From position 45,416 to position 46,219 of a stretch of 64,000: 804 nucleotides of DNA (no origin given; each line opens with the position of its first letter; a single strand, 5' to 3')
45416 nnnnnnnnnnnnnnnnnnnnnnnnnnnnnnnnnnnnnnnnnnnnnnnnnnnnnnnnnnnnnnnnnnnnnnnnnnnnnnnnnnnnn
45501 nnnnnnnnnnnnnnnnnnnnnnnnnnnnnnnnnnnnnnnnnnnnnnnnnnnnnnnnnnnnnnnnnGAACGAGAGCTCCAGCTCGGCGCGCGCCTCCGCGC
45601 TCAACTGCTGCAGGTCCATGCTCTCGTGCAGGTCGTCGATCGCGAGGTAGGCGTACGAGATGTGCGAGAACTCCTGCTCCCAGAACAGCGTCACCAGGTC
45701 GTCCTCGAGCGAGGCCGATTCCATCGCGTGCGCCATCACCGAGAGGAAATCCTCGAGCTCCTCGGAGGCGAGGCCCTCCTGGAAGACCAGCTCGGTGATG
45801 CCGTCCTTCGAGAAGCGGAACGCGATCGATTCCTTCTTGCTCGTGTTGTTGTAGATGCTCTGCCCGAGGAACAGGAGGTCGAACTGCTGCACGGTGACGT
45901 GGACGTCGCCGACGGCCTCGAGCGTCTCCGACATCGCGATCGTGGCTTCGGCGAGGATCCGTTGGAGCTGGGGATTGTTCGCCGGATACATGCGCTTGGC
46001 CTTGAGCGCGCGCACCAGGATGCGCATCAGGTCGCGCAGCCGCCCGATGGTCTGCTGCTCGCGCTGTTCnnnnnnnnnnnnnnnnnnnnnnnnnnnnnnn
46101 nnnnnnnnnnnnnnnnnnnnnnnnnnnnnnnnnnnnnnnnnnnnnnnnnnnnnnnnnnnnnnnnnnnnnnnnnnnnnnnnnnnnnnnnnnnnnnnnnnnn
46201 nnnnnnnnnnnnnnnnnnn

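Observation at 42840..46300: HEAT-repeat protein and HD-GYP phosphodiesterase are translationally coupled and share a homologous N-terminal domain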

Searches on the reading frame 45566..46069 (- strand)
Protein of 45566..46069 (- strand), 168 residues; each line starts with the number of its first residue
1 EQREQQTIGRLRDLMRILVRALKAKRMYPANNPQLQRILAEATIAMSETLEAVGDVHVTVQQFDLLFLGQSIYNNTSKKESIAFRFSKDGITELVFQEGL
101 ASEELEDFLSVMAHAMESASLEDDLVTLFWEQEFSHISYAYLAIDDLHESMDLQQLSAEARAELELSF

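Call 32: search_protein_families(library=pfam, alignment_id=A3, max_evalue=10)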
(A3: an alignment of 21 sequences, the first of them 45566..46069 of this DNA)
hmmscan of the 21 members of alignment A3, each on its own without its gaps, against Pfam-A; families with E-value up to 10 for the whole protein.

A. member 1, window:45566-46069:- (168 aa): 1 family
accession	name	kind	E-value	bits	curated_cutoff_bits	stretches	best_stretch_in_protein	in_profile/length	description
PF10131.15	PTPS_related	-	0.027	13.4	26.4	1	60-120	489-552/621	6-pyruvoyl-tetrahydropterin synthase related domain; membrane protein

B. families by the number of members that match (of 21 scanned): 10 families
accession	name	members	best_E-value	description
PF16434.10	DUF5031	1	0.0088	Domain of unknown function (DUF5031)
PF14176.11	YxiJ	1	0.0089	YxiJ-like protein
PF13148.11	DUF3987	1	0.017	Protein of unknown function (DUF3987)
PF00348.22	polyprenyl_synt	1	0.017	Polyprenyl synthetase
PF13977.11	TetR_C_6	1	0.024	BetI-type transcriptional repressor, C-terminal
PF10131.15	PTPS_related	1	0.027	6-pyruvoyl-tetrahydropterin synthase related domain; membrane protein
PF20698.3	PIN-TPR-GreABC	1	0.031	PIN domain associated with the TPR-GreAB-C-PIN system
PF00738.24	Polyhedrin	1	0.099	Polyhedrin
PF14674.12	FANCI_S1-cap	1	0.13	FANCI solenoid 1 cap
PF19960.5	EAD7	1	0.16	Effector-associated domain 7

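Call 63: search_protein_representatives(alignment_id=A4)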
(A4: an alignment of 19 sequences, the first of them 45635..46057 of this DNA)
Query: 19 sequences, 142 profile positions. Proteins with E-value up to 0.001 (for the whole library): 6632; up to 1e-10: 2316; up to 1e-30: 31. The best 150 are listed.
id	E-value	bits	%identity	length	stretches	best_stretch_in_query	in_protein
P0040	1.5e-47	177.2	-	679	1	1-142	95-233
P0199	1.0e-46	174.4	-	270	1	1-141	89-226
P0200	4.1e-46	172.5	-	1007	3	4-141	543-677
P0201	3.4e-43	163.0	-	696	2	5-138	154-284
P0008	2.7e-41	156.9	-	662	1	1-141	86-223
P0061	7.0e-41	155.5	-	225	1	1-141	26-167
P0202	3.9e-40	153.1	-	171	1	11-141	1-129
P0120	8.8e-40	152.0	-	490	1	1-141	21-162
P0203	1.3e-39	151.4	-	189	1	1-141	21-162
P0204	3.0e-39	150.3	-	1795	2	5-138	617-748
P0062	3.3e-39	150.1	-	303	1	1-141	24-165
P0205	3.4e-39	150.1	-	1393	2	6-138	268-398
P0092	1.0e-37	145.3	-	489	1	1-141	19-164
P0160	1.5e-37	144.7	-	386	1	1-141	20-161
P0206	9.9e-36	138.8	-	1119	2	5-134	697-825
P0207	6.6e-35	136.2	-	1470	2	6-140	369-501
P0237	2.6e-28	114.8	-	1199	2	7-141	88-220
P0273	1.7e-25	105.7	-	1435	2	6-125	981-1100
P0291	6.6e-25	103.8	-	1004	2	2-117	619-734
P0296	1.1e-24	103.0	-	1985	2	4-139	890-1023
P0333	1.3e-23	99.6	-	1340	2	3-119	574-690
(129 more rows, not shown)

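Call 67: list_cluster_members(proteins=[P0204, P0205, P0206, P0207, P0237, P0273, P0291, P0296, P0333, P0201])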
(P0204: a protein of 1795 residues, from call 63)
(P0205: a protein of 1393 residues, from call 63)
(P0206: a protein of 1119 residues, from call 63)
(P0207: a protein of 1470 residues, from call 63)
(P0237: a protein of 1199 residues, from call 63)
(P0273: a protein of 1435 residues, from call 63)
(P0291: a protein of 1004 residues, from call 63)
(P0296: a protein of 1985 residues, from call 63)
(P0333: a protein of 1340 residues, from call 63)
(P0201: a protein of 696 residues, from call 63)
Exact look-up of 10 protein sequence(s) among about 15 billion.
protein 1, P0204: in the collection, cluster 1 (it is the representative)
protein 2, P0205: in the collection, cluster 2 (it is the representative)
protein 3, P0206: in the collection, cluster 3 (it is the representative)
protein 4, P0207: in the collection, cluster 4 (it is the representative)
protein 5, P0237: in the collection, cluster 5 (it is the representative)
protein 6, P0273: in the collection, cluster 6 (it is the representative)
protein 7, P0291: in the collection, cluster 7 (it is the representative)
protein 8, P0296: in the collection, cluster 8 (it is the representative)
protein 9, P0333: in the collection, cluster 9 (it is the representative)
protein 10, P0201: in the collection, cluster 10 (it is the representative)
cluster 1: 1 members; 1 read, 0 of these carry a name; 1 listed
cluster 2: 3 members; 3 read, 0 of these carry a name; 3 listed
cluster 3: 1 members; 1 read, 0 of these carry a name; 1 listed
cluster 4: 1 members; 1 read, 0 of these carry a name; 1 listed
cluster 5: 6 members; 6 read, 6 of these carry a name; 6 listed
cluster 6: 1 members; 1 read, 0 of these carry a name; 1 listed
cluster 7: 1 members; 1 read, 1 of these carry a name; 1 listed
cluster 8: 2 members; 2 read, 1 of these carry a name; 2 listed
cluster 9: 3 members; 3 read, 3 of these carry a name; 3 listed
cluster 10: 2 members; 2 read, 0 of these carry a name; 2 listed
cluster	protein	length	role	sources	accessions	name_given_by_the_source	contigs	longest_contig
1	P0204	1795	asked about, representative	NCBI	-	-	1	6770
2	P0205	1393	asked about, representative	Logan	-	-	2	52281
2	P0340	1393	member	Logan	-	-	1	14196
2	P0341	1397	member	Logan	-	-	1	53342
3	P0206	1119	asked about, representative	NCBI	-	-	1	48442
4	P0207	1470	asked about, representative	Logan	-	-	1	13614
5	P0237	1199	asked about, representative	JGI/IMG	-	response regulator RpfG family c-di-GMP phosphodiesterase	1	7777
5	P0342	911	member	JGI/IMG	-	response regulator RpfG family c-di-GMP phosphodiesterase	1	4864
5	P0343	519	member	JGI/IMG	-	response regulator RpfG family c-di-GMP phosphodiesterase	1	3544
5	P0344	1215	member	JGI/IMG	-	response regulator RpfG family c-di-GMP phosphodiesterase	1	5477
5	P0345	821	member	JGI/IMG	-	response regulator RpfG family c-di-GMP phosphodiesterase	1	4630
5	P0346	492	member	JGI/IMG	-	response regulator RpfG family c-di-GMP phosphodiesterase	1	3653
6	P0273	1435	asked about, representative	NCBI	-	-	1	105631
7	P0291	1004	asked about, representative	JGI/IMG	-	HD-GYP domain-containing protein (c-di-GMP phosphodiesterase class II)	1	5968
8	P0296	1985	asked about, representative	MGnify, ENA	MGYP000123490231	CR=1 FL=1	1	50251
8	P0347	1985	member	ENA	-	-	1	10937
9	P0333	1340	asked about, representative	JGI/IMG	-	hypothetical protein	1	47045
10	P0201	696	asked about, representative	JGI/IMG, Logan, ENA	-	-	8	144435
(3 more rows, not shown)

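Call 69: search_protein_families(library=pfam, proteins=[P0204, P0205, P0237, P0206, P0333, P0201], max_evalue=0.01)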
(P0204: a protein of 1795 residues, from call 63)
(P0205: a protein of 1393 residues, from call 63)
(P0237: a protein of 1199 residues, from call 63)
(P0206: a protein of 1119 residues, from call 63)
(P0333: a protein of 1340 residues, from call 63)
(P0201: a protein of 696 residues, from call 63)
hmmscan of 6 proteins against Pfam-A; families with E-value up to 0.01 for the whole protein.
P0204 (1795 aa): 3 families
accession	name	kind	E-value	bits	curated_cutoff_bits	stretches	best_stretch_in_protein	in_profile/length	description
PF01966.28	HD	-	4.3e-08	33.9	22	1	1550-1660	4-114/116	HD domain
PF13646.12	HEAT_2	-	9.8e-08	32.6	27.7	1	1054-1134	2-78/88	HEAT repeats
PF13487.12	HD_5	-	0.00023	21.4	27.2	1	1554-1692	21-168/170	HD domain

P0205 (1393 aa): 3 families
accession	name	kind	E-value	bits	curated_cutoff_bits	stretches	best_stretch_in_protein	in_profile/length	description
PF01966.28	HD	-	7.6e-10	39.5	22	1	1145-1250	3-115/116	HD domain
PF13646.12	HEAT_2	-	0.00015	22.5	27.7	0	632-718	2-85/88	HEAT repeats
PF13487.12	HD_5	-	0.00015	22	27.2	0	1237-1281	125-169/170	HD domain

P0237 (1199 aa): 3 families
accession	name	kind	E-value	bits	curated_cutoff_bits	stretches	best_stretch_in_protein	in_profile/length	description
PF01966.28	HD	-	1.4e-08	35.5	22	1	948-1060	3-115/116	HD domain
PF13487.12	HD_5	-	4.2e-05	23.8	27.2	1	948-1091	16-169/170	HD domain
PF13646.12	HEAT_2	-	0.00075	20.2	27.7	0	462-509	5-53/88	HEAT repeats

P0206 (1119 aa): 3 families
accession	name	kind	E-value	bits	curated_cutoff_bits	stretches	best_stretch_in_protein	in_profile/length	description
PF01966.28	HD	-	1.6e-06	28.9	22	1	911-1015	2-115/116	HD domain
PF13646.12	HEAT_2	-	1.1e-05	26.1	27.7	1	420-484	11-74/88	HEAT repeats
PF13487.12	HD_5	-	0.00031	21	27.2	0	1001-1044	124-170/170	HD domain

P0333 (1340 aa): 2 families
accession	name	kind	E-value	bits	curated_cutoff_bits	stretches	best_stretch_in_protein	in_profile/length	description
PF13646.12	HEAT_2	-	0.00031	21.4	27.7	0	463-503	16-56/88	HEAT repeats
PF00069.31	Pkinase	-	0.0064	16.3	31.7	0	1203-1292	107-198/263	Protein kinase domain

P0201 (696 aa): 8 families
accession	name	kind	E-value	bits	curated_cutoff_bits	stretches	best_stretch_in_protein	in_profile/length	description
PF13646.12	HEAT_2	-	3.2e-22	79.1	27.7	2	535-599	4-69/88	HEAT repeats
PF02985.28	HEAT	-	5.4e-09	35.9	23.5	0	563-588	2-27/31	HEAT repeat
PF03130.22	HEAT_PBS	-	6.1e-09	36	20.9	0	546-572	1-27/27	PBS lyase HEAT-like repeat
PF12717.13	Cnd1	-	2.2e-07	31.5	26.4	1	532-603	23-99/162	non-SMC mitotic condensation complex subunit 1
PF10363.15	RTP1_C1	-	4.8e-05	23.9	25.9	0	545-597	33-76/112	Required for nuclear transport of RNA pol II C-terminus 1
PF01602.26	Adaptin_N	-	0.0018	17.4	37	0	564-602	82-120/524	Adaptin N terminal region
PF24768.1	ARM_ARMC5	-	0.0026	17.6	79.9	0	463-600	64-194/289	ARMC5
PF13513.12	HEAT_EZ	-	0.0076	17.2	27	0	545-587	2-54/55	HEAT-like repeat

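Call 79: search_solved_structures(query=A4, max_evalue=10)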
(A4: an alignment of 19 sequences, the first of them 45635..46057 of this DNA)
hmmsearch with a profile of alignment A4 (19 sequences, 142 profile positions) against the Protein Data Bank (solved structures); distinct sequences matched with E-value up to 10: 3.
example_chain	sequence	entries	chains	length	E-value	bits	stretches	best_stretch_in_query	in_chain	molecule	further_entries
4zv6_B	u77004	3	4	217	0.025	17.5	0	76-106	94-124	Octarellin V.1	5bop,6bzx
9b0x_O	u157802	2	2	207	0.18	14.8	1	27-79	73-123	ATP synthase subunit OSCP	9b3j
9hyu_F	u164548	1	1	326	1.4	11.9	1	58-98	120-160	Photosystem I reaction center subunit III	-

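Call 82: find_encoding_contigs(protein=P0206, flank=3000, max_places=2)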
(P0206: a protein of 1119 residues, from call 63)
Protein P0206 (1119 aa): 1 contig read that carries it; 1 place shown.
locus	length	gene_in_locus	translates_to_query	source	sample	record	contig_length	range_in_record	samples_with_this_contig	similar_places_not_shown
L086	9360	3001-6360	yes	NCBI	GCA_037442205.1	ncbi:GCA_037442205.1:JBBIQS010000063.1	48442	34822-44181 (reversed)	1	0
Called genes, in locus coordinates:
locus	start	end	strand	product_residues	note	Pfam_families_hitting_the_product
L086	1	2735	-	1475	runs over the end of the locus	-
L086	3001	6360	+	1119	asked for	PF13646:HEAT_2 (faint), PF01966:HD (weak)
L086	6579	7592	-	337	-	PF01018:GTP1_OBG, PF00025:Arf, PF01926:MMR_HSR1, PF02421:FeoB_N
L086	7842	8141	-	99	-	PF01016:Ribosomal_L27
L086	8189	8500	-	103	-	PF00829:Ribosomal_L21p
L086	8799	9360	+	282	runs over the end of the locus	PF16234:DUF4892 (weak), PF00691:OmpA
